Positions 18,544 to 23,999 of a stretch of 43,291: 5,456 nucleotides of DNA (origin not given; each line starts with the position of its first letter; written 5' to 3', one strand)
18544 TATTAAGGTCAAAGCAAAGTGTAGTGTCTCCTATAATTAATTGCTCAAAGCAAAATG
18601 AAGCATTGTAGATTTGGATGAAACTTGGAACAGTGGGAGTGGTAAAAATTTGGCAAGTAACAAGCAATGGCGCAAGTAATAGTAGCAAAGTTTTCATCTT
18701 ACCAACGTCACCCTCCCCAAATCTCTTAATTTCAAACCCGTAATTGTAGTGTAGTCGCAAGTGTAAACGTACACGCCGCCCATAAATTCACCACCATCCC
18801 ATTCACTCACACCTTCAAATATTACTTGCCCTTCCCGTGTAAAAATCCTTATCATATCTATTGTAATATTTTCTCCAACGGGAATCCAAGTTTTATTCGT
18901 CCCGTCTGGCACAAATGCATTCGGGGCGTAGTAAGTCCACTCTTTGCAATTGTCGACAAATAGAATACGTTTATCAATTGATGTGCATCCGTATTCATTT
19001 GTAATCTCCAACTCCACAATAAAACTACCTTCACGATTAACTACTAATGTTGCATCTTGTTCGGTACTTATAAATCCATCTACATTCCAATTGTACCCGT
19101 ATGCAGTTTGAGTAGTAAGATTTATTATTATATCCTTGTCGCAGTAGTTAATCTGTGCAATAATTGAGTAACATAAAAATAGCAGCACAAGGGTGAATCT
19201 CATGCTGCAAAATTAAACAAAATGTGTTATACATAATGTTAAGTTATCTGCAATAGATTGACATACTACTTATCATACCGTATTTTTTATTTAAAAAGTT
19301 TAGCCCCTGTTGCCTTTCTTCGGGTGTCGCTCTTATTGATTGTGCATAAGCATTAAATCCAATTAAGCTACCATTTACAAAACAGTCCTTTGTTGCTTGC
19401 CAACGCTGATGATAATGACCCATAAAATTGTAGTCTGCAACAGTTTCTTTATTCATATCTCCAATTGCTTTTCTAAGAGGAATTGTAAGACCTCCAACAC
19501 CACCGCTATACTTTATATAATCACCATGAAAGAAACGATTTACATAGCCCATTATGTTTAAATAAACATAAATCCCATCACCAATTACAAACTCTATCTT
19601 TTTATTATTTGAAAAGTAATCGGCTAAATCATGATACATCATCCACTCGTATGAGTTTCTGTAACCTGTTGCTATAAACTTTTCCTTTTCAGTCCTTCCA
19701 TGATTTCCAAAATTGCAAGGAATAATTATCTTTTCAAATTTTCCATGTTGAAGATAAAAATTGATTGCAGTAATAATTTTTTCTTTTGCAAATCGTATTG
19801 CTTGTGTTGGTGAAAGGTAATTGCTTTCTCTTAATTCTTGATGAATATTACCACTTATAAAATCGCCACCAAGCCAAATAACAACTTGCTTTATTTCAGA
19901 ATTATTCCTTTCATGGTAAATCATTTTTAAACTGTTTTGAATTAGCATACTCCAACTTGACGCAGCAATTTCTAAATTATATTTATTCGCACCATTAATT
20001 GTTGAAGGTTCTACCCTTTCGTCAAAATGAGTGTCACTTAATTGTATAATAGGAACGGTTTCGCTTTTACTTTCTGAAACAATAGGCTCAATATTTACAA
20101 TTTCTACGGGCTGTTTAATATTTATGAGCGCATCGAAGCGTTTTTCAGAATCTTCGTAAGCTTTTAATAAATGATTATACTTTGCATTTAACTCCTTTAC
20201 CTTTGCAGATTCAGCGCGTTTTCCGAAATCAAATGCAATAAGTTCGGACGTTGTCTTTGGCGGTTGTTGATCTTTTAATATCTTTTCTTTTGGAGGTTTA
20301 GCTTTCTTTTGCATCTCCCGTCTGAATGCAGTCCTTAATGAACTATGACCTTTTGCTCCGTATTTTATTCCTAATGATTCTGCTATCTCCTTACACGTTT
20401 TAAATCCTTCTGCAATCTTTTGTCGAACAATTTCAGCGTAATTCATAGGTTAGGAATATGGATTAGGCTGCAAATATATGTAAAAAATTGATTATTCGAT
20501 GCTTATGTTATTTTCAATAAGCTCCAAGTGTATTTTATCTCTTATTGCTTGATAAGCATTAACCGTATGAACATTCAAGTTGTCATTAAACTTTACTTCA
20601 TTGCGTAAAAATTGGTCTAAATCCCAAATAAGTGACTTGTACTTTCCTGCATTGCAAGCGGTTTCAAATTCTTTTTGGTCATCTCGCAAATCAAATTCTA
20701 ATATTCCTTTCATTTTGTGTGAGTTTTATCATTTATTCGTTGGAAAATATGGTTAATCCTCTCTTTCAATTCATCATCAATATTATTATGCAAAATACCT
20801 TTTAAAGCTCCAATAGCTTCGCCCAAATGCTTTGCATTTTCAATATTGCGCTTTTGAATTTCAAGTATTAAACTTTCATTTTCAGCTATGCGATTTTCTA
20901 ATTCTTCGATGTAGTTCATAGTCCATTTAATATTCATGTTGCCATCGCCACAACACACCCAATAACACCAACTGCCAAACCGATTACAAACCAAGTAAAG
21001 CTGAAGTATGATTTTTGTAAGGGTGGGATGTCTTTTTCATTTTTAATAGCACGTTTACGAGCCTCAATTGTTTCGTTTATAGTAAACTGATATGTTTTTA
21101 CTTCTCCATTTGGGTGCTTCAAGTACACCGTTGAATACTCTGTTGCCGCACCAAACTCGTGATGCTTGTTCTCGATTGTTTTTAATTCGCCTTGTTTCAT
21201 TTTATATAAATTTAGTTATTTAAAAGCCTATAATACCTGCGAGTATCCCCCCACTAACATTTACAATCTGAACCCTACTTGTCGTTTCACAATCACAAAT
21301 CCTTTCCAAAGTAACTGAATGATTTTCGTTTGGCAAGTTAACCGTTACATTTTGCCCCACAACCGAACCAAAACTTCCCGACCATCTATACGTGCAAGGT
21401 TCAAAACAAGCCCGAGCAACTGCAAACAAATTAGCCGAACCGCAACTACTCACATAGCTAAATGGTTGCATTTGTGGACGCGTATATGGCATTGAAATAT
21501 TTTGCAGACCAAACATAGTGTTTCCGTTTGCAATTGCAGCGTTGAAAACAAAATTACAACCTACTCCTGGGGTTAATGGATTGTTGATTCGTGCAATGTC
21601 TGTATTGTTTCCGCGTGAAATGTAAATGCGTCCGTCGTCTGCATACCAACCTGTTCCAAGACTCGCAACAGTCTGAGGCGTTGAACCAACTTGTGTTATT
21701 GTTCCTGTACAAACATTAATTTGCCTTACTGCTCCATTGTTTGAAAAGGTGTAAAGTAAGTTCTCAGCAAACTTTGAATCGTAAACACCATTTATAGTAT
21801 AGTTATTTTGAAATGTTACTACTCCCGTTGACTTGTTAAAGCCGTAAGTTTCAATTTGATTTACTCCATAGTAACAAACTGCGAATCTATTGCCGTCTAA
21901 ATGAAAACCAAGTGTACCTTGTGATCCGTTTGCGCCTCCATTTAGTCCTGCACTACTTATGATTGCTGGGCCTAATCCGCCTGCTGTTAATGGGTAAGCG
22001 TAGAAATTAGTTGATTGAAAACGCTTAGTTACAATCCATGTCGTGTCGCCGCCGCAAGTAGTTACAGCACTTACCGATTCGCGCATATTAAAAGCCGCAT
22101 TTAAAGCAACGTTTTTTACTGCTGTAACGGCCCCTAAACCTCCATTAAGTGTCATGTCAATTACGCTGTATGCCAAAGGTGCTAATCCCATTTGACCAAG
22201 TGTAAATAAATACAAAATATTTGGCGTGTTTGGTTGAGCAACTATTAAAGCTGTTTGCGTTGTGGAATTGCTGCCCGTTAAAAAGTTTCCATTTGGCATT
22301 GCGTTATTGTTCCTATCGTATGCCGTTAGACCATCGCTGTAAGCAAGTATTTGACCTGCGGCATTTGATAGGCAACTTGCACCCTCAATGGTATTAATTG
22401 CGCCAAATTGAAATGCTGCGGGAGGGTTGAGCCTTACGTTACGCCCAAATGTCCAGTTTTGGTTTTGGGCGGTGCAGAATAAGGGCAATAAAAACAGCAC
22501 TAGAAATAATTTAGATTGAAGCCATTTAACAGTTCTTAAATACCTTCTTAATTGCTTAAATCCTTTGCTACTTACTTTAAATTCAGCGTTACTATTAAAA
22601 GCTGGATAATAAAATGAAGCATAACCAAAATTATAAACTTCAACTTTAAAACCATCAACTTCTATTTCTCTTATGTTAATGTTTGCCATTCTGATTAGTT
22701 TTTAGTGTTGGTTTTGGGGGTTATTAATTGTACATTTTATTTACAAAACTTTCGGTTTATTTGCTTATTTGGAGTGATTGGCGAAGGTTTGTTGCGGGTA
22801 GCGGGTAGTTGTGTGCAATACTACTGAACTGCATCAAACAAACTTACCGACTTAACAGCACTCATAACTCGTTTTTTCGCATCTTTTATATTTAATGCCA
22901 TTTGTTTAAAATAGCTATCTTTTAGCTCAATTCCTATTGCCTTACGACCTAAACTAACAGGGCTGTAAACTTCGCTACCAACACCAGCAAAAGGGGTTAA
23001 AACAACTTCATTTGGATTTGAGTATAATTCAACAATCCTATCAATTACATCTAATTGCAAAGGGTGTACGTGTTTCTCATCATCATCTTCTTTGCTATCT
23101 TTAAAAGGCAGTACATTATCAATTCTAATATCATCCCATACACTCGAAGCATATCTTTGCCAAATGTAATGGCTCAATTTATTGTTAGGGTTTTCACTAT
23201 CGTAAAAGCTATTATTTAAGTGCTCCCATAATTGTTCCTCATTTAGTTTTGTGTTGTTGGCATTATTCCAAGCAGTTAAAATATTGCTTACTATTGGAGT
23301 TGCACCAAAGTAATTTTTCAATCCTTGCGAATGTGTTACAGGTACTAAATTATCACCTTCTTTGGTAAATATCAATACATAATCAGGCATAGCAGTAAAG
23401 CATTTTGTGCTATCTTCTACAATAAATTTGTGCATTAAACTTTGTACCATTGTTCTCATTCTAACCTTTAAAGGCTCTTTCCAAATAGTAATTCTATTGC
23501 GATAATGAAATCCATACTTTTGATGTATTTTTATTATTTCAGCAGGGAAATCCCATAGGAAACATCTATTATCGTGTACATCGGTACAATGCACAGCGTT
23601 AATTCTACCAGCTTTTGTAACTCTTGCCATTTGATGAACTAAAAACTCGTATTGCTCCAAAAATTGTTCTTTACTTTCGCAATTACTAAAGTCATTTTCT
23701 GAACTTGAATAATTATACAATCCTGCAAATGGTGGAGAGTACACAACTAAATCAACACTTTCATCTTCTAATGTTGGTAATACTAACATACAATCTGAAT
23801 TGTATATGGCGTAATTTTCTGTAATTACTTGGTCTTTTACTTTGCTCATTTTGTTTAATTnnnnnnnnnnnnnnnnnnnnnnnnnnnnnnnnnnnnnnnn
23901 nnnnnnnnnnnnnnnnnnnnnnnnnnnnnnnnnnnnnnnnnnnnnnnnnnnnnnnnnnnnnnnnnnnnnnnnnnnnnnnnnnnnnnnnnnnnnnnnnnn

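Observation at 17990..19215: Phage-encoded cargo for the host type IX secretion system, with its own near-leaderless promoter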

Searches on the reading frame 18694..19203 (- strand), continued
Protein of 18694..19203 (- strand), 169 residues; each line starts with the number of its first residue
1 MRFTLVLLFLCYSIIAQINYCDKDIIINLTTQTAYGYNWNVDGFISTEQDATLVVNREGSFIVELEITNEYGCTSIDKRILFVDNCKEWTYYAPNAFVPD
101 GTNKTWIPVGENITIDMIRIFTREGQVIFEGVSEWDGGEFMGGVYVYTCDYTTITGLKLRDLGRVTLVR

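Call 40: fold_search(model_id=the predicted structure, library=pdb)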
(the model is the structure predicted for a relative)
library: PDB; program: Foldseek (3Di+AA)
matches with E <= 10: 996; with E <= 0.001: 4
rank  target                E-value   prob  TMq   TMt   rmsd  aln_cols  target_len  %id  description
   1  2yn3_A                4.0e-04  1.00  0.26  0.17  18.9       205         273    9  Structural insight into the giant calcium-binding adhesin SiiE: implications for the adhesion of Salmonella enterica t (released 2013-04-03)
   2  2yn3_B                4.3e-04  1.00  0.26  0.18  18.1       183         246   10  Structural insight into the giant calcium-binding adhesin SiiE: implications for the adhesion of Salmonella enterica t (released 2013-04-03)
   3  6e57_D                4.3e-04  0.99  0.27  0.13  15.6       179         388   13  Bacteroides ovatus mixed-linkage glucan utilization locus (MLGUL) SGBP-B in complex with mixed-linkage heptasaccharide (released 2019-05-29)
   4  6e57_C                5.3e-04  0.99  0.27  0.13  15.8       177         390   12  Bacteroides ovatus mixed-linkage glucan utilization locus (MLGUL) SGBP-B in complex with mixed-linkage heptasaccharide (released 2019-05-29)
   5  9g8b_A                1.4e-03  0.97  0.26  0.14  17.2       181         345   14  CryoEM structure of the fragment-2 (2892-3236) in the grappling hook protein A (GhpA) in the bacterium Aureispira sp.  (released 2024-10-16)
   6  2yn5_A                1.6e-03  0.99  0.26  0.17  21.3       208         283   10  Structural insight into the giant calcium-binding adhesin SiiE: implications for the adhesion of Salmonella enterica t (released 2013-04-03)
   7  6e57_A                1.8e-03  0.98  0.27  0.13  15.3       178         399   12  Bacteroides ovatus mixed-linkage glucan utilization locus (MLGUL) SGBP-B in complex with mixed-linkage heptasaccharide (released 2019-05-29)
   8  6e9b_C                1.9e-03  0.98  0.27  0.13  15.3       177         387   11  Bacteroides ovatus mixed-linkage glucan utilization locus (MLGUL) SGBP-B in complex with mixed-linkage heptasaccharide (released 2019-05-15)
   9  3dgc_R                2.0e-03  0.89  0.20  0.18  15.2       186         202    9  Structure of IL-22/IL-22R1 (released 2008-07-15)
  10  3dgc_S                2.1e-03  0.96  0.24  0.20  13.6       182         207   12  Structure of IL-22/IL-22R1 (released 2008-07-15)
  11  9flu_A                2.3e-03  0.94  0.25  0.14  18.0       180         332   13  CryoEM structure of the fragment-1 (3402-3733) in the grappling hook protein A (GhpA) in the bacterium Aureispira sp.  (released 2024-10-16)
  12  4be5_A                2.3e-03  0.82  0.19  0.15  14.6       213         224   12  V. cholera biofilm scaffolding protein RbmA (released 2013-12-18)
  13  7biz_A                2.8e-03  0.98  0.28  0.10  16.8       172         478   14  Structure of a B12 binding lipoprotein from Bacteroides thetaiotaomicron (released 2022-03-02)
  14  4be6_A                5.5e-03  0.82  0.20  0.15  13.8       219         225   11  V. cholera biofilm scaffolding protein RbmA (released 2013-12-18)
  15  4kkq_B                5.5e-03  0.72  0.19  0.15  14.6       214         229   11  Crystal structure of Vibrio cholerae RbmA (crystal form 1) (released 2013-05-22)
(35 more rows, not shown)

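Call 55: find_related_loci(query=P0001, collection=genome_contigs, flank=8000)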
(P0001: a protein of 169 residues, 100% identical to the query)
Query P0001 (169 aa) in genome_contigs; peptide patterns used: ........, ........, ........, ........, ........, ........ (x = any residue, [..] = any of these).
27 stretches matched a pattern; 5 encode a relative of the query (tblastn E <= 1e-3); 5 distinct loci.
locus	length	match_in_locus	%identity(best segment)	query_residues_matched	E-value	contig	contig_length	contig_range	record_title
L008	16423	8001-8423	32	33-169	2e-9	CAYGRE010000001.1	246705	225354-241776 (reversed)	MAG TPA_asm: uncultured Bacteroidia bacterium isolate ERP117304_co3_177 genome assembly, contig: NODE_35_length_246705_c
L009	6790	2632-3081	29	35-169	5e-9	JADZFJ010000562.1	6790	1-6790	MAG: Crocinitomix sp. isolate SJ859 c_000001933547, whole genome shotgun sequence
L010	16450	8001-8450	29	35-169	6e-9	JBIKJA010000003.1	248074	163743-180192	MAG: Crocinitomix sp. isolate ME2014-06-18_3300034117_group5_bin162 Rohwer_bin672_scaffold_9_c1, whole genome shotgun se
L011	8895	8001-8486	29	22-169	4e-9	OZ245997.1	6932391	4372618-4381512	MAG: Putridiphycobacter sp. isolate 93b65e7c-df33-47fe-a13d-f2a40af56898 genome assembly, chromosome: 1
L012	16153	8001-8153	35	36-83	9e-6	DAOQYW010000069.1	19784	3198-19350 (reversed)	MAG TPA_asm: Bacteroidales bacterium isolate AMR_MDS_1000 NODE_3105_length_19784_cov_6.914187, whole genome shotgun sequ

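Call 56: find_related_loci(query=P0001, collection=viral_contigs, flank=4000)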
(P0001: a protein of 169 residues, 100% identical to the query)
Query P0001 (169 aa) in viral_contigs; peptide patterns used: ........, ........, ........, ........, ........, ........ (x = any residue, [..] = any of these).
23 stretches matched a pattern; 6 encode a relative of the query (tblastn E <= 1e-3); 6 distinct loci.
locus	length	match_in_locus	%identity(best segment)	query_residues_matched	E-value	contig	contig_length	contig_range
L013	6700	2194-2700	99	1-169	4e-112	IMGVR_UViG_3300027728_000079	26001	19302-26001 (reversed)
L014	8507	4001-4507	99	1-169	4e-112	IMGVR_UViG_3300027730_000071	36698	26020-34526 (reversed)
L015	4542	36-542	73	1-169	3e-83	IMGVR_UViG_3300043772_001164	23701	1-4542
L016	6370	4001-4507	74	1-169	1e-82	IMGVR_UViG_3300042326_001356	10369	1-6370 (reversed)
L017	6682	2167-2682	69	1-169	3e-78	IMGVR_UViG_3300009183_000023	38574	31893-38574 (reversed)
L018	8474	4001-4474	68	16-169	7e-70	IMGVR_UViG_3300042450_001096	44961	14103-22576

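Call 80: list_cluster_members(proteins=[P0009, P0029, P0013, P0198, P0205])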
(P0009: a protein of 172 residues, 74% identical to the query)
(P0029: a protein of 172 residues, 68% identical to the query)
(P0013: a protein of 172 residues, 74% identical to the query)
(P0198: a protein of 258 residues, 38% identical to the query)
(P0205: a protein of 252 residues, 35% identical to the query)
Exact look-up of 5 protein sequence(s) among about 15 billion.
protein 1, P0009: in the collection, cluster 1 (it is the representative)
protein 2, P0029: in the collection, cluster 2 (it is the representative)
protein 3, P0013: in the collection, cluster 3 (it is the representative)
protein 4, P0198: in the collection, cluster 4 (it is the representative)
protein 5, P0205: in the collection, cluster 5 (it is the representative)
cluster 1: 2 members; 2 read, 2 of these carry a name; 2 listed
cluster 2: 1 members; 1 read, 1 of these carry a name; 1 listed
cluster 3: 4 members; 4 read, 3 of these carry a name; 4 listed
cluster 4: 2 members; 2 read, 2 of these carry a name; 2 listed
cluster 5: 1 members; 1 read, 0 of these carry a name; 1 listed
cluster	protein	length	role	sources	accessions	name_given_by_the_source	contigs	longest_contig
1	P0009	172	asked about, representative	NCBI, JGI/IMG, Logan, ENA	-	hypothetical protein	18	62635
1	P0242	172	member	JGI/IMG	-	hypothetical protein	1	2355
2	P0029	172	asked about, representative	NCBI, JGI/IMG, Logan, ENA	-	hypothetical protein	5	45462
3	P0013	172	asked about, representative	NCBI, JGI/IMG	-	hypothetical protein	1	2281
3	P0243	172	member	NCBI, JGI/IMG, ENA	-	hypothetical protein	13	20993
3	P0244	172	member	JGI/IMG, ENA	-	hypothetical protein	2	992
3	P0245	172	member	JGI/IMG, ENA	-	-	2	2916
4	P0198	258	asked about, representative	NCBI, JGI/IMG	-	hypothetical protein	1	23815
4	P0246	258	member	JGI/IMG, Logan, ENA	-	hypothetical protein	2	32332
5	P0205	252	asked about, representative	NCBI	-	-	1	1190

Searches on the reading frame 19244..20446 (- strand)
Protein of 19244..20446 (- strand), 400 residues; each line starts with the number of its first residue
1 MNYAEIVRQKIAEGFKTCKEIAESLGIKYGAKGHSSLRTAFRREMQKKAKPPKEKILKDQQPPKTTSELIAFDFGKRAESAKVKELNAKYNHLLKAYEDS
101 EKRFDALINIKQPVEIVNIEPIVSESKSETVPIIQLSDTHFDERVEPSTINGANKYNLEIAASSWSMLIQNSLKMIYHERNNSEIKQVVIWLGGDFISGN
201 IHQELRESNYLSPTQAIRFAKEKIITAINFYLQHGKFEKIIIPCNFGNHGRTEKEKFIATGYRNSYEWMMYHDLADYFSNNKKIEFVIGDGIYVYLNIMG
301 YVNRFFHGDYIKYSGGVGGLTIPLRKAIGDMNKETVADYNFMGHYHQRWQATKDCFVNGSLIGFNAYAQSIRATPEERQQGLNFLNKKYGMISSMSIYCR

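Call 16: search_protein_families(library=phrogs, proteins=[window:19244-20446:-], max_evalue=0.001)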
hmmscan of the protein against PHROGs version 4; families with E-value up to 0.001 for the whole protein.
window:19244-20446:- (400 aa): 1 family
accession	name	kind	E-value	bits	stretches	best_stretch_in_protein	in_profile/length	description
phrog_284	-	DNA, RNA and nucleotide metabolism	1.2e-40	140.6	1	34-395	34-390/398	exonuclease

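Call 17: search_protein_families(library=pfam, proteins=[window:19244-20446:-], max_evalue=0.001)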
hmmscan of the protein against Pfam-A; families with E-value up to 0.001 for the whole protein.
window:19244-20446:- (400 aa): 0 families

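Call 94: find_related_loci(query=window:19244-20446:-, collection=viral_contigs, flank=4000)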
Query window:19244-20446:- (400 aa) in viral_contigs; peptide patterns used: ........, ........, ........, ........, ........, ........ (x = any residue, [..] = any of these).
22 stretches matched a pattern; 11 encode a relative of the query (tblastn E <= 1e-3); 11 distinct loci.
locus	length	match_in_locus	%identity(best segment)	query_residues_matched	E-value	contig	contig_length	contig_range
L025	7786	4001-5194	77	1-400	0e+0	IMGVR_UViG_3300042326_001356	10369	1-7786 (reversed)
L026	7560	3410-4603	76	1-400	0e+0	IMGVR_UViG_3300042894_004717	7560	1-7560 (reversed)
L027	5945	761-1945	76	1-400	0e+0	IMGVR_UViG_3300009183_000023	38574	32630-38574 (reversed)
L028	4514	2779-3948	55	16-399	1e-149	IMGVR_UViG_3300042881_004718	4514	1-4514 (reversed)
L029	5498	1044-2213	55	16-399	1e-147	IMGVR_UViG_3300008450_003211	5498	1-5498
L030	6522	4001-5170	55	16-399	6e-146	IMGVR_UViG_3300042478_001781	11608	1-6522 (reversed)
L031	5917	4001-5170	55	16-399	8e-146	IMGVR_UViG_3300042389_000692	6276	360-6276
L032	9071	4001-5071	57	45-400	2e-133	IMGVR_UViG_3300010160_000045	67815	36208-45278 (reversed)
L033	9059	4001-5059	57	46-400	8e-132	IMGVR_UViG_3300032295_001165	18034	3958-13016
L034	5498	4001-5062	56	42-400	3e-132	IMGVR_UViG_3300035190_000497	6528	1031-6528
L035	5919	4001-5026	56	47-400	1e-130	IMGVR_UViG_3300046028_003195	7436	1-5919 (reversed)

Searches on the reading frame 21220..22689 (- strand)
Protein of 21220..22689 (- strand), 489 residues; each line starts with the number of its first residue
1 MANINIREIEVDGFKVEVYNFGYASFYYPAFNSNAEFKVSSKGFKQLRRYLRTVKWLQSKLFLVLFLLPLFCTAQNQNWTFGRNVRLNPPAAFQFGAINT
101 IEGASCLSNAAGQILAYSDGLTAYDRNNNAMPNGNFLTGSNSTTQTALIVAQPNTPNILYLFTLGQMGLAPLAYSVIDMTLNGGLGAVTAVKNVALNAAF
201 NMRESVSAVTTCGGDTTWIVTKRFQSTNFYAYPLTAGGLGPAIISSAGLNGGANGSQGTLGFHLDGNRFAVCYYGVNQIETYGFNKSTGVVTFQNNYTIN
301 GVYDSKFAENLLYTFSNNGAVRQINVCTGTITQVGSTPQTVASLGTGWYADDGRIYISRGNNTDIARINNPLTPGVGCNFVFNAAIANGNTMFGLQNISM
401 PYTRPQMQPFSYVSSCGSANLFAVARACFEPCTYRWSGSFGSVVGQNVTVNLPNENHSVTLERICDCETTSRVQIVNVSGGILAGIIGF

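Call 16: search_protein_families(library=phrogs, proteins=[window:21220-22689:-], max_evalue=0.001)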
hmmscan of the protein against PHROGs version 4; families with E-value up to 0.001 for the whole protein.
window:21220-22689:- (489 aa): 0 families

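Call 17: search_protein_families(library=pfam, proteins=[window:21220-22689:-], max_evalue=0.001)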
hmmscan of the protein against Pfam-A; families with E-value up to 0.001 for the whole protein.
window:21220-22689:- (489 aa): 1 family
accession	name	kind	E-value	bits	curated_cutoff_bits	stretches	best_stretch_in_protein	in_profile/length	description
PF21959.2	DUF6923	-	7.2e-05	23.1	27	1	280-369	112-202/234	Repeat of unknown function (DUF6923)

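Call 99: search_protein_families(library=ncbifam, proteins=[window:21220-22530:-], max_evalue=0.1)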
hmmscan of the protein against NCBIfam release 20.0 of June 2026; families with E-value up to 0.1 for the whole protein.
window:21220-22530:- (436 aa): 1 family
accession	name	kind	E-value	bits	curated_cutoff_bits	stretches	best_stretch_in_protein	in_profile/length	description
TIGR04514.1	GWxTD_dom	domain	0.05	14.1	28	1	278-315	53-90/105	GWxTD domain-containing protein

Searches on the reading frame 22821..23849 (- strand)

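Call 79: search_protein_families(library=pfam, proteins=[window:22821-23849:-], max_evalue=0.01)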
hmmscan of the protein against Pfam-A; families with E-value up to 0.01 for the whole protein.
window:22821-23849:- (342 aa): 2 families
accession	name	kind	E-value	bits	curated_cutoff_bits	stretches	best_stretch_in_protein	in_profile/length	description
PF01555.25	N6_N4_Mtase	-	3.5e-22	79.9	26.7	1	32-316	1-218/221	DNA methylase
PF02384.22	N6_Mtase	-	0.0032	17.3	20.4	1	13-86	107-182/311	N-6 DNA Methylase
